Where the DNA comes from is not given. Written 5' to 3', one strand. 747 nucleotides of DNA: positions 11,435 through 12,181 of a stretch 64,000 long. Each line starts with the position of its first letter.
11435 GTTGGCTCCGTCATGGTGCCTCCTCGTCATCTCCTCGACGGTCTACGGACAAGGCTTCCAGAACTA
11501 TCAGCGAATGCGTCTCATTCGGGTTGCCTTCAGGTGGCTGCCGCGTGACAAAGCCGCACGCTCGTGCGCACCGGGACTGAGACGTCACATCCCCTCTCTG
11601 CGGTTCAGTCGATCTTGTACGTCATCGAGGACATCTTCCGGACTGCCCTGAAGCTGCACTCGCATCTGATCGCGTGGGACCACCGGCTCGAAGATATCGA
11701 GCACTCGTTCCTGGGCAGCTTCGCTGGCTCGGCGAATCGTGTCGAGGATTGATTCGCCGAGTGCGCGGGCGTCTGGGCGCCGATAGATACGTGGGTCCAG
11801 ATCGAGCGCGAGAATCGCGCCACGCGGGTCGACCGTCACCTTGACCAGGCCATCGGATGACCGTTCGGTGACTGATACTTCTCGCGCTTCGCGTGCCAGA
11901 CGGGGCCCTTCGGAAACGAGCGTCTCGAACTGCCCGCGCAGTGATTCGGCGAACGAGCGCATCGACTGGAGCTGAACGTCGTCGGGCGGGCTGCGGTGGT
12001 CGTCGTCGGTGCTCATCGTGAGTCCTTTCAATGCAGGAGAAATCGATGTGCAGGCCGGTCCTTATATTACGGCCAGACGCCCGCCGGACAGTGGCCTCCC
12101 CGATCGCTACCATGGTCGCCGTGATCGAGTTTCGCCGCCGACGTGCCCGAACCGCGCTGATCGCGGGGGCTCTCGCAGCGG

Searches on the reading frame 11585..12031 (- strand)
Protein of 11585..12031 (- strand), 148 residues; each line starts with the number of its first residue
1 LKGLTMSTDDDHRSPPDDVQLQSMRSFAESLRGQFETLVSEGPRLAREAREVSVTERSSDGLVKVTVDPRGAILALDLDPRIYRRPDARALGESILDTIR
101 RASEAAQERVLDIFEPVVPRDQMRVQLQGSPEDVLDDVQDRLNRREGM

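Call 8: search_protein_families(library=ncbifam, proteins=[window:11585-12031:-], max_evalue=0.001)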
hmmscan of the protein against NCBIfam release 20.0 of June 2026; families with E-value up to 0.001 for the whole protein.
window:11585-12031:- (148 aa): 1 family
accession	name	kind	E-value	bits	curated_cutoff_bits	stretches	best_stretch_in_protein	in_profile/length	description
TIGR00103.1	DNA_YbaB_EbfC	equivalog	2.8e-05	24.2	49.45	1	41-110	21-90/104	YbaB/EbfC family nucleoid-associated protein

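Call 9: search_protein_families(library=pfam, proteins=[window:11585-12031:-], max_evalue=0.001)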
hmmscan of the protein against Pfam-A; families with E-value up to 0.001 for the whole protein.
window:11585-12031:- (148 aa): 1 family
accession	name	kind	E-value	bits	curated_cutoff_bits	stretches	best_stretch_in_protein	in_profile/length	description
PF02575.21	YbaB_DNA_bd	-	3.4e-11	43.6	25.5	1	44-116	13-85/91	YbaB/EbfC DNA-binding family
